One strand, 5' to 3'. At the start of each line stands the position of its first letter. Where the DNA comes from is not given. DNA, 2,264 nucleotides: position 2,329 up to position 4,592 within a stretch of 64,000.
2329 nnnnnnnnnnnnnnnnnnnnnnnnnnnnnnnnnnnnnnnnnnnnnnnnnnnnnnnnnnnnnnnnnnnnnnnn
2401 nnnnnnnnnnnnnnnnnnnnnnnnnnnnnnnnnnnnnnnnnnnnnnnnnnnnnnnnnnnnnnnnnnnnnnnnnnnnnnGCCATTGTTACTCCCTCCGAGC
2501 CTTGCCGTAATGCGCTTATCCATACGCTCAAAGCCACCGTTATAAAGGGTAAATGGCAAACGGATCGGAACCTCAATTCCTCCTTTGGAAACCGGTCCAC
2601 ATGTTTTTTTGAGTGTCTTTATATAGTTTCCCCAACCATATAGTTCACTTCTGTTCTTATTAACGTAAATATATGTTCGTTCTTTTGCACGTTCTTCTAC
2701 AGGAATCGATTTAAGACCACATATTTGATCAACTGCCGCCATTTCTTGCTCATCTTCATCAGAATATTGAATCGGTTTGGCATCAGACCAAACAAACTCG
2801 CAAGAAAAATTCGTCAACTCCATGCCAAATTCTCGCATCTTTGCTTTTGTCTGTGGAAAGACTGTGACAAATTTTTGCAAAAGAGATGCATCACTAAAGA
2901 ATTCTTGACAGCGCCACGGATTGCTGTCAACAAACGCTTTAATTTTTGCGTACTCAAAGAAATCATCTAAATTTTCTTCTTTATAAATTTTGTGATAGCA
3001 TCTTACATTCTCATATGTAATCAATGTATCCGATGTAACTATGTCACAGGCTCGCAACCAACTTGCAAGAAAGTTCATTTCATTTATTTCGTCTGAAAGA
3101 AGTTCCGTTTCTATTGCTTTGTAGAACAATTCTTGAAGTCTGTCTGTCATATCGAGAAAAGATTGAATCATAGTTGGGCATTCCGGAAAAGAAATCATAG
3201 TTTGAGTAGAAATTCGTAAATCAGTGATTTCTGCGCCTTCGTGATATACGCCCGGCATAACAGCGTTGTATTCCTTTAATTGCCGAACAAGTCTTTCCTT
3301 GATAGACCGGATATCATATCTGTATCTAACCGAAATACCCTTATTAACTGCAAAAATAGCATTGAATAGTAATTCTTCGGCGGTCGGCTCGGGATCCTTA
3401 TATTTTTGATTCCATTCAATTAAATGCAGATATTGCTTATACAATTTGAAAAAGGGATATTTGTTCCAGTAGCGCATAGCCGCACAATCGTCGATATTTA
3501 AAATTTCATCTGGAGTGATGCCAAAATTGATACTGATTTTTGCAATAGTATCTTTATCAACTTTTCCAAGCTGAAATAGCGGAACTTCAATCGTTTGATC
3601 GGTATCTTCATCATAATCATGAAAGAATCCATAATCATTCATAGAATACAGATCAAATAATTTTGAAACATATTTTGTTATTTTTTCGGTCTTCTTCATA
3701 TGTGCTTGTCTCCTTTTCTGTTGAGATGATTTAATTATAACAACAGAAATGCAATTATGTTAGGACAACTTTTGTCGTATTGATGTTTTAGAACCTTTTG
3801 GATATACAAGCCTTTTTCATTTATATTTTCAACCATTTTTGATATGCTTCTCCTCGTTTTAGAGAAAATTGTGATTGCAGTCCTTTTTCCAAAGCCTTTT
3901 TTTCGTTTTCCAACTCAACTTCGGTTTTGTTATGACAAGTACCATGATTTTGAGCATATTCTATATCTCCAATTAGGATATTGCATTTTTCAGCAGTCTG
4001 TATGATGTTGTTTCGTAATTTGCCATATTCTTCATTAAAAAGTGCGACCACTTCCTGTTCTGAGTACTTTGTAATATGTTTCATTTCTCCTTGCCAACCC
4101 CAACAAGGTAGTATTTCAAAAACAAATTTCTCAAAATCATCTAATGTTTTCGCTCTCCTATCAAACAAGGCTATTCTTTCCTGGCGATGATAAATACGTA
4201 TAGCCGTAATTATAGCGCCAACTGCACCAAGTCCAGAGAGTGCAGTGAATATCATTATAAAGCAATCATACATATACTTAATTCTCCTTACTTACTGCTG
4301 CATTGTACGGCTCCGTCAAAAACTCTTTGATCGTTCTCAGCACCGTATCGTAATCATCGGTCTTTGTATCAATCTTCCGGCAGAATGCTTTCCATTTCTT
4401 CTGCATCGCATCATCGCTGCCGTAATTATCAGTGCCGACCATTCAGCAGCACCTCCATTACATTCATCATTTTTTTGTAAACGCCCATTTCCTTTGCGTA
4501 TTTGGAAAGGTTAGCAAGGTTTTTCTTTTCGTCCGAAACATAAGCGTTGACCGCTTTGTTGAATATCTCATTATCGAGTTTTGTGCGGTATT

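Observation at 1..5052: AT-rich accessory island of mostly unrecognisable genes anchored by AbiE remnants: candidate novel defence/addiction module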

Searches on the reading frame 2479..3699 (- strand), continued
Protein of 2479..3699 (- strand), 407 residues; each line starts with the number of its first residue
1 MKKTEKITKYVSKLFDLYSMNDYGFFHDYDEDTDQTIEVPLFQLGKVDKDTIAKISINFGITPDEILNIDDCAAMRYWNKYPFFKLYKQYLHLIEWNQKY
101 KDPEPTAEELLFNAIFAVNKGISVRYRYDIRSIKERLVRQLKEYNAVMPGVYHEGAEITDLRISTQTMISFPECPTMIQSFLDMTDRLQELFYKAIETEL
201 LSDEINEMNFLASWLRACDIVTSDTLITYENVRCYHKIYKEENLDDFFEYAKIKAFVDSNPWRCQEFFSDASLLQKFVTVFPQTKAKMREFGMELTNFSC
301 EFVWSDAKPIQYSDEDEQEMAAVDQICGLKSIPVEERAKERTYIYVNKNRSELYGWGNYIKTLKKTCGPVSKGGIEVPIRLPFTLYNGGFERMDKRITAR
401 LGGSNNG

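Call 47: fold_search(model_id=the predicted structure, library=viral)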
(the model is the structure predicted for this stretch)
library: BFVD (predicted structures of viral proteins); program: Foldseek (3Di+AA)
matches with E <= 10: 99; with E <= 0.001: 0
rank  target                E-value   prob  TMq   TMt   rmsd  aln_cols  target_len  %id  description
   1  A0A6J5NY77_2          2.5e-01  0.08  0.14  0.06  34.7       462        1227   12  Uncharacterized protein [uncultured Caudovirales phage]
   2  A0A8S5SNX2            1.2e+00  0.02  0.08  0.08  25.5       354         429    8  Uncharacterized protein [Siphoviridae sp. ctqSm5]
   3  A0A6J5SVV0            1.3e+00  0.03  0.08  0.11  25.6       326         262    8  Uncharacterized protein [uncultured Caudovirales phage]
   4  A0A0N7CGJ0            1.3e+00  0.04  0.08  0.16  23.5       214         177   14  Uncharacterized protein [Salmonella phage 35]
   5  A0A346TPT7            1.4e+00  0.03  0.10  0.13  26.9       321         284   10  ORF151 [Mythimna unipuncta nucleopolyhedrovirus]
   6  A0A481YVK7            1.5e+00  0.06  0.10  0.08  27.5       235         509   10  Chromatin assembly factor complex 1 subunit p60 [Marseillevirus LCMAC103]
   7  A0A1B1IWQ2            2.3e+00  0.02  0.07  0.10  24.8       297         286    9  (no name in the UniProt tables at hand)
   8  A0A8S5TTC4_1          2.7e+00  0.01  0.08  0.05  32.9       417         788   10  Minor tail protein [Siphoviridae sp. ct5jB2]
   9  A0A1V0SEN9            2.9e+00  0.02  0.09  0.10  29.7       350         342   10  Uncharacterized protein [Hokovirus HKV1]
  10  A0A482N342            3.1e+00  0.01  0.09  0.11  26.9       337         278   11  (no name in the UniProt tables at hand)
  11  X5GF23                3.2e+00  0.01  0.08  0.05  34.0       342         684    9  p74 [Nilaparvata lugens endogenous nudivirus]
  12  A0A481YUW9            3.4e+00  0.06  0.10  0.14  20.0       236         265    7  Uncharacterized protein [Marseillevirus LCMAC103]
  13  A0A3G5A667            3.4e+00  0.02  0.10  0.13  25.4       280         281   11  Uncharacterized protein [Hyperionvirus sp.]
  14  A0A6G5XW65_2          3.4e+00  0.01  0.09  0.05  29.9       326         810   12  (no name in the UniProt tables at hand)
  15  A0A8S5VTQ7            3.8e+00  0.01  0.07  0.04  24.6       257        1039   10  Uncharacterized protein [Ackermannviridae sp.]
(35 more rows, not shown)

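Call 55: search_protein_representatives(alignment_id=A1)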
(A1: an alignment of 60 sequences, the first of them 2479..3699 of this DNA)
Query: 60 sequences, 407 profile positions. Proteins with E-value up to 0.001 (for the whole library): 224; up to 1e-10: 195; up to 1e-30: 158. The best 150 are listed.
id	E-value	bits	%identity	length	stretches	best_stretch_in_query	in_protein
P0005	2.8e-193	658.8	-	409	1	1-406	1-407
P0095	2.1e-156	537.4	-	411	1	1-405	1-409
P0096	3.9e-156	536.5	-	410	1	2-406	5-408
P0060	2.1e-155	534.1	-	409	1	1-406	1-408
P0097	1.2e-153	528.3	-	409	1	1-406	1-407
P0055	2.3e-148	510.9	-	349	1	59-405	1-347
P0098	7.0e-146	502.7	-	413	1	1-404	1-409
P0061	1.6e-145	501.6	-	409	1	1-406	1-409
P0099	4.4e-138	477.0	-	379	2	1-306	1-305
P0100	1.1e-134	465.8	-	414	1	2-406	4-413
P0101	7.6e-134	463.1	-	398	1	1-404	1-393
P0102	5.4e-131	453.7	-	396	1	1-403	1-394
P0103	7.8e-129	446.6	-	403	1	1-406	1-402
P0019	1.4e-124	432.6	-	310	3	1-208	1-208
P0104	3.7e-122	424.6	-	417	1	1-401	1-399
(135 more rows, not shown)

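Call 62: search_protein_families(library=pfam, proteins=[L025:13247-14359:+, L025:14377-14874:+, L003:12533-13405:+, L004:3954-5015:+, L008:2973-4088:+, L009:5407-6882:+, L015:11647-12693:+, L025:11994-13229:+, L001:7485-10202:-, L003:8718-9905:+], max_evalue=0.01)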
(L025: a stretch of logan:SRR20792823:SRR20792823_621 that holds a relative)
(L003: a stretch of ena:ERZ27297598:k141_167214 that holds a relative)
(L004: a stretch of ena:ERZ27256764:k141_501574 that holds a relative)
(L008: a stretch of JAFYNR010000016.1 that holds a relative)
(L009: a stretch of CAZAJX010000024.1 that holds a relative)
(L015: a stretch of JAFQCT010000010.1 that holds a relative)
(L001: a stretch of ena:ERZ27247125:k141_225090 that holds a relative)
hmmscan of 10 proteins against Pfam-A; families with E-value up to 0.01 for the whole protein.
L025:13247-14359:+ (371 aa): 4 families
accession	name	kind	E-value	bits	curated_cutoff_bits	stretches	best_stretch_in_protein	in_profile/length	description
PF12650.12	DUF3784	-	0.0013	19.3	28.1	1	103-163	31-91/94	Domain of unknown function (DUF3784)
PF11241.13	DUF3043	-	0.0039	17.7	25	1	109-162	69-125/171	Protein of unknown function (DUF3043)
PF16933.10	PelG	-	0.0067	15.8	29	1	96-162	85-149/452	Putative exopolysaccharide Exporter (EPS-E)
PF20990.2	DUF2207_C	-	0.0091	16.2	33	0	95-164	121-187/247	Predicted membrane protein (DUF2207) C-terminal domain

L025:14377-14874:+ (166 aa): 0 families

L003:12533-13405:+ (291 aa): 0 families

L004:3954-5015:+ (354 aa): 0 families

L008:2973-4088:+ (372 aa): 0 families

L009:5407-6882:+ (492 aa): 1 family
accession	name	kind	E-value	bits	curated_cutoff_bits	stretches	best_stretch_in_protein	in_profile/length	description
PF12760.12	Zn_ribbon_IS1595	-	0.0059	17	25.4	0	6-24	10-27/46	Transposase zinc-ribbon domain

L015:11647-12693:+ (349 aa): 0 families

L025:11994-13229:+ (412 aa): 0 families

L001:7485-10202:- (905 aa): 0 families

L003:8718-9905:+ (396 aa): 0 families

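Call 63: search_protein_families(library=padloc, proteins=[L025:13247-14359:+, L025:14377-14874:+, L003:12533-13405:+, L004:3954-5015:+, L008:2973-4088:+, L009:5407-6882:+, L015:11647-12693:+, L025:11994-13229:+, L001:7485-10202:-, L003:8718-9905:+], max_evalue=0.01)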
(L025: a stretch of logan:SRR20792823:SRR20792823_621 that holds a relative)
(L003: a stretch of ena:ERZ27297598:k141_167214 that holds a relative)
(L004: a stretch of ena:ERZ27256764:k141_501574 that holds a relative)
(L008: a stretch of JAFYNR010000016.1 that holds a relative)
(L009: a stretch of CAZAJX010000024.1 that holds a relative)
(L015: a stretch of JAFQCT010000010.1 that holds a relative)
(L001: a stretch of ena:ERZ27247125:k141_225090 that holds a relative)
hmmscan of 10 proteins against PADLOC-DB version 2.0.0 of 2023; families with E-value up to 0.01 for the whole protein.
L025:13247-14359:+ (371 aa): 0 families

L025:14377-14874:+ (166 aa): 0 families

L003:12533-13405:+ (291 aa): 0 families

L004:3954-5015:+ (354 aa): 0 families

L008:2973-4088:+ (372 aa): 0 families

L009:5407-6882:+ (492 aa): 0 families

L015:11647-12693:+ (349 aa): 0 families

L025:11994-13229:+ (412 aa): 1 family
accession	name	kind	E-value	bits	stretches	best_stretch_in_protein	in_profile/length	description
PDLC01444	Cas10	-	0.0012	15.8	1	52-156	269-353/605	CAS-III; effector_LS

L001:7485-10202:- (905 aa): 0 families

L003:8718-9905:+ (396 aa): 1 family
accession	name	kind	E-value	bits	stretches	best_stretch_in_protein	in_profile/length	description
PDLC02390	pAgo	-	0.0024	14.5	1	172-290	28-145/719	-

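Call 64: find_related_loci(query=A1, collection=viral_contigs, flank=10000)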
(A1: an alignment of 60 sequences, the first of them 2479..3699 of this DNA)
Query A1 (407 aa) in viral_contigs; peptide patterns used: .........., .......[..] (x = any residue, [..] = any of these).
33 stretches matched a pattern; 2 encode a relative of the query (tblastn E <= 1e-3); 2 distinct loci.
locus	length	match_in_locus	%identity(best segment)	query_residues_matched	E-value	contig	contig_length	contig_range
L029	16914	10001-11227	62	1-407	1e-176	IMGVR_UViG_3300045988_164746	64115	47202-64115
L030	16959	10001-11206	62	1-400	2e-173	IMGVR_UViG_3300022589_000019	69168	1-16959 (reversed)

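Call 66: search_dna_similar(query=window:2479-3699:-, collection=phages, mode=protein, max_evalue=0.001, max_rows=15)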
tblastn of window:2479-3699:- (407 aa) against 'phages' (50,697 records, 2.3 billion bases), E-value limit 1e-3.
No match.

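Call 67: search_dna_similar(query=window:2479-3699:-, collection=plasmids, mode=protein, max_evalue=0.001, max_rows=15)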
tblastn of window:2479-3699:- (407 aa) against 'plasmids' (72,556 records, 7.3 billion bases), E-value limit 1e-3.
No match.

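Call 76: search_protein_families(library=pfam, alignment_id=A3, max_evalue=0.00001)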
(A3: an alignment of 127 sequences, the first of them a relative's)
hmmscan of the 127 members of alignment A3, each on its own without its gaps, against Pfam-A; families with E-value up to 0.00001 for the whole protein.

A. member 1, L007:2975-5110:+ (712 aa): 4 families
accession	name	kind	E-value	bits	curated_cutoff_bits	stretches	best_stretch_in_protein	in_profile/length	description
PF00128.31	Alpha-amylase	-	7.7e-24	85.2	22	2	197-265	26-93/446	Alpha amylase, catalytic domain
PF02806.24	Alpha-amylase_C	-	1.3e-21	77.2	21.2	1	549-645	1-93/95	Alpha amylase, C-terminal all-beta domain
PF02922.24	CBM_48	-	7.6e-20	71.5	22.4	1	43-126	2-83/83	Carbohydrate-binding module 48 (Isoamylase N-terminal domain)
PF22019.2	GlgB_N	-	8.7e-06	26.2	27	0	28-125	5-94/94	alpha-1,4-glucan branching enzyme GlgB, N-terminal domain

B. families by the number of members that match (of 127 scanned): 108 families (the first 25 are shown)
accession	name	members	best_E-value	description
PF00145.23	DNA_methylase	3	6.6e-73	C-5 cytosine-specific DNA methylase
PF00483.29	NTP_transferase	3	4.3e-69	Nucleotidyl transferase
PF00239.26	Resolvase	3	2.4e-32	Resolvase, N terminal domain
PF07508.19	Recombinase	3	6.4e-26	Recombinase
PF13408.12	Zn_ribbon_recom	3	3.1e-12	Recombinase zinc beta ribbon domain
PF01554.23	MatE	2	6.1e-57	MatE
PF20648.2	DUF6809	2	2e-25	Family of unknown function (DUF6809)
PF01381.28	HTH_3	2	9.4e-18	Helix-turn-helix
PF24894.1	Hexapep_GlmU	2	6.5e-14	GlmU-like, C-terminal hexapeptide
PF13280.12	WYL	2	6.3e-12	WYL domain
PF13560.12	HTH_31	2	8.4e-12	Helix-turn-helix domain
PF03372.29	Exo_endo_phos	2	1.4e-11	Endonuclease/Exonuclease/phosphatase family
PF25084.1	LbH_EIF2B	2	3.5e-08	EIF2B subunit epsilon LbH domain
PF13443.12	HTH_26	2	1.7e-06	Cro/C1-type HTH DNA-binding domain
PF00709.27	Adenylsucc_synt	1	1e-161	Adenylosuccinate synthetase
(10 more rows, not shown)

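Call 77: search_protein_families(library=padloc, alignment_id=A3, max_evalue=0.00001)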
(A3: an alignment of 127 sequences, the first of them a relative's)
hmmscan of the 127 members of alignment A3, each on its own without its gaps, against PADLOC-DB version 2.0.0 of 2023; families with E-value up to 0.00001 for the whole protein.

A. member 1, L007:2975-5110:+ (712 aa): 1 family
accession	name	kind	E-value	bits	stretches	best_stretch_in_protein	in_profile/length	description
PDLC01097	C3a214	-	4.5e-40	135.7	1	57-501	30-370/495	GlgB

B. families by the number of members that match (of 127 scanned): 111 families (the first 25 are shown)
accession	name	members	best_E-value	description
PDLC03378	MTase_II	3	2.1e-102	Type II methyltransferase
PDLC03234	MTase_II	3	1.4e-101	Type II methyltransferase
PDLC03326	MTase_II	3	2.1e-89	Type II methyltransferase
PDLC00033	DruM2|DruM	3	2.7e-80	DNA cytosine methylase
PDLC03272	MTase_II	3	5.4e-74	Type II methyltransferase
PDLC00026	DruM2|DruM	3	2.3e-73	DNA cytosine methylase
PDLC03237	MTase_II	3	9.9e-72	Type II methyltransferase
PDLC02649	DrmMII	3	4.4e-68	DrmMII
PDLC02650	DrmMII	3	1e-62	DrmMII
PDLC02656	DrmMII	3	2.1e-62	DrmMII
PDLC00027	DruM2|DruM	3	1.3e-61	DNA cytosine methylase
PDLC03279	MTase_II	3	1.2e-60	Type II methyltransferase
PDLC03225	MTase_II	3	3.8e-59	Type II methyltransferase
PDLC02648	DrmMII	3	1.5e-58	DrmMII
PDLC00031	DruM2|DruM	3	6.5e-58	DNA cytosine methylase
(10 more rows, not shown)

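Call 83: search_protein_families(library=pfam, proteins=[L017:5159-6469:+, L017:7134-8087:+, L017:8135-8695:+, L017:14114-15916:+, L017:18433-19911:+, L010:5576-6382:+, L010:7076-7789:+, L010:8151-9314:-, L010:13178-14758:+, L010:17798-19072:+], max_evalue=0.001)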
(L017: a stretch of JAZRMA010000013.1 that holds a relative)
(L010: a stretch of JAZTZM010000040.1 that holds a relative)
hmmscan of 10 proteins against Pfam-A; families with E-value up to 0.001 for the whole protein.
L017:5159-6469:+ (437 aa): 2 families
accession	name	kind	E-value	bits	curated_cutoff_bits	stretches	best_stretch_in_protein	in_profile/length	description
PF13347.12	MFS_2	-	1.1e-22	80.7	27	1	13-400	2-383/427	MFS/sugar transport protein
PF07690.21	MFS_1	-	1.3e-08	34.6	33.4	1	11-380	3-340/347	Major Facilitator Superfamily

L017:7134-8087:+ (318 aa): 3 families
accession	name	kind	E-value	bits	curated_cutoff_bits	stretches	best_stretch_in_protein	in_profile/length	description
PF12146.15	Hydrolase_4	-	3.2e-13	50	27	2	96-200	4-108/239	Serine aminopeptidase, S33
PF00561.26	Abhydrolase_1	-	3.6e-09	37.1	25.8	1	98-200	2-101/245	alpha/beta hydrolase fold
PF02129.25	Peptidase_S15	-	0.00013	22.2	23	0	110-161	46-89/262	X-Pro dipeptidyl-peptidase (S15 family)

L017:8135-8695:+ (187 aa): 2 families
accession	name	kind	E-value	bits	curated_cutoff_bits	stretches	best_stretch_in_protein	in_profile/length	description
PF13273.12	DUF4064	-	8.9e-06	26.3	32.1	0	137-165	2-30/102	Protein of unknown function (DUF4064)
PF02095.21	Extensin_1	-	0.00062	20.1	105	1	21-72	104-154/171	Extensin-like protein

L017:14114-15916:+ (601 aa): 1 family
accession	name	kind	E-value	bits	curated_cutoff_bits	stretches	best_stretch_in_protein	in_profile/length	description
PF03235.19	GmrSD_N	-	2.3e-27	96.9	33.2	1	13-259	1-198/199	GmrSD restriction endonuclease, N-terminal domain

L017:18433-19911:+ (493 aa): 2 families
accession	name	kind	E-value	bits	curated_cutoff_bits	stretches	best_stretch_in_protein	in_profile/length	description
PF13589.12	HATPase_c_3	-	1.5e-33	116.2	25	1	23-151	1-130/137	Histidine kinase-, DNA gyrase B-, and HSP90-like ATPase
PF02518.31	HATPase_c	-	0.00011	23.1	26.4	0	27-101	8-80/111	Histidine kinase-, DNA gyrase B-, and HSP90-like ATPase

L010:5576-6382:+ (269 aa): 0 families

L010:7076-7789:+ (238 aa): 2 families
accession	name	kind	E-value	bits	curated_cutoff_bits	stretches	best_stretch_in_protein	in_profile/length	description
PF00520.37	Ion_trans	-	1e-25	90.8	25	1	20-228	2-233/241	Ion transport protein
PF07885.22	Ion_trans_2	-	3.5e-18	65.7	22.5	1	155-222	3-71/79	Ion channel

L010:8151-9314:- (388 aa): 1 family
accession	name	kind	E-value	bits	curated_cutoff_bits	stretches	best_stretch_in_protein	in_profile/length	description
PF01076.25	Mob_Pre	-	4e-25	89.2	25.5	1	3-168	7-173/196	Plasmid recombination enzyme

L010:13178-14758:+ (527 aa): 0 families

L010:17798-19072:+ (425 aa): 2 families
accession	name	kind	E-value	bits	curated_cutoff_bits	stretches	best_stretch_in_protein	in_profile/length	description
PF00150.24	Cellulase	-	1.2e-26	94.3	23.5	1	114-364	18-269/272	Cellulase (glycosyl hydrolase family 5)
PF02449.21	Glyco_hydro_42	-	6.6e-05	22.9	21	0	156-247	40-141/376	Beta-galactosidase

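Call 98: search_protein_families(library=phrogs, proteins=[L029:1390-3282:+, L029:4533-6209:+, L029:7145-8647:+, L029:8860-9480:+, L029:12532-13419:+, L029:13492-13965:-], max_evalue=0.001)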
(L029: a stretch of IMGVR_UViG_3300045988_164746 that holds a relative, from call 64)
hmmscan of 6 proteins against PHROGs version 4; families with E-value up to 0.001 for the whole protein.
L029:1390-3282:+ (631 aa): 1 family
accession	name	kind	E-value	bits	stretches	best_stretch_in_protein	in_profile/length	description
phrog_4031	-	unknown function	2.1e-188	628.7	1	2-627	3-626/626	-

L029:4533-6209:+ (559 aa): 0 families

L029:7145-8647:+ (501 aa): 1 family
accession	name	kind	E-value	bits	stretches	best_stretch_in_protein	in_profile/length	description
phrog_1268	-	DNA, RNA and nucleotide metabolism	7.1e-64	217.2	2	4-356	2-307/425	DNA polymerase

L029:8860-9480:+ (207 aa): 0 families

L029:12532-13419:+ (296 aa): 0 families

L029:13492-13965:- (158 aa): 1 family
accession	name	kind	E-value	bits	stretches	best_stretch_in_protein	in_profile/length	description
phrog_289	-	other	1.4e-11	45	1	4-153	22-138/500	GTP-binding domain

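Call 103: search_protein_families(library=pfam, alignment_id=A1, max_evalue=0.1)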
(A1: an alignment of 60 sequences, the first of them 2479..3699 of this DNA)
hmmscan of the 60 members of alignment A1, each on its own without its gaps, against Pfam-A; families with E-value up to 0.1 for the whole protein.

A. member 1, window:2479-3699:- (407 aa): 0 families

B. families by the number of members that match (of 60 scanned): 11 families
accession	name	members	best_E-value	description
PF21109.2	Stonustoxin_helical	13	0.0013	Stonustoxin helical domain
PF17234.7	MPM1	1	0.0036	Mitochondrial peculiar membrane protein 1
PF20449.3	DUF6706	1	0.0036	Family of unknown function (DUF6706)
PF04912.19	Dynamitin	1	0.0094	Dynamitin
PF16229.10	DUF4888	1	0.02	Domain of unknown function (DUF4888)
PF14433.11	SUKH-3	1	0.065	SUKH-3 immunity protein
PF24172.1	CdiI_ImmP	1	0.069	CdiI immunity protein EcoliA0-like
PF12936.12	Kri1_C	1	0.071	KRI1-like family C-terminal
PF10536.15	PMD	1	0.071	Plant mobile domain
PF09640.15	DUF2027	1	0.078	Domain of unknown function (DUF2027)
PF03353.20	Lin-8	1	0.084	Ras-mediated vulval-induction antagonist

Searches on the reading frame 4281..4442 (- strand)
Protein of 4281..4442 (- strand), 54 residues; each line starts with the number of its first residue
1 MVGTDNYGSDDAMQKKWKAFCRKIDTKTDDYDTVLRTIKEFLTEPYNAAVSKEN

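Call 4: search_protein_families(library=pfam, proteins=[window:4281-4442:-], max_evalue=0.1)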
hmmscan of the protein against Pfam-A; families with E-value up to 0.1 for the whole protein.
window:4281-4442:- (54 aa): 3 families
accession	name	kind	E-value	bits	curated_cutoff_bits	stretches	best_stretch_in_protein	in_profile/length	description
PF04130.18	GCP_C_terminal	-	0.029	14.3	25.8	1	6-44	169-207/309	Gamma tubulin complex component C-terminal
PF04669.19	PBDC1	-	0.045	14.1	28.5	1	11-37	61-89/126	PBDC1 protein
PF18647.6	Fungal_lectin_2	-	0.06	14.3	26.5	1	3-41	3-41/102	Alpha-galactosyl-binding fungal lectin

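Call 5: search_protein_families(library=padloc, proteins=[window:4281-4442:-], max_evalue=0.1)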
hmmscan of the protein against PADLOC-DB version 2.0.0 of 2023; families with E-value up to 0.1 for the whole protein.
window:4281-4442:- (54 aa): 3 families
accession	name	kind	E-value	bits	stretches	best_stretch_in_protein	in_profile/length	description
PDLC02311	AbiEii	-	5.9e-07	27.5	1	6-51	221-266/283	AbiEii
PDLC02288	AbiEii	-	1.6e-05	21.9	1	5-48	235-275/294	AbiEii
PDLC02319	AbiEii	-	0.031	12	1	4-50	196-240/241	AbiEii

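Call 6: search_protein_families(library=phrogs, proteins=[window:4281-4442:-], max_evalue=0.1)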
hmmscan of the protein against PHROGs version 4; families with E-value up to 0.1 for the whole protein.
window:4281-4442:- (54 aa): 0 families

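Call 7: search_protein_families(library=ncbifam, proteins=[window:4281-4442:-], max_evalue=0.1)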
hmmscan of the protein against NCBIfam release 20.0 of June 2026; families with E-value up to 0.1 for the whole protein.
window:4281-4442:- (54 aa): 0 families
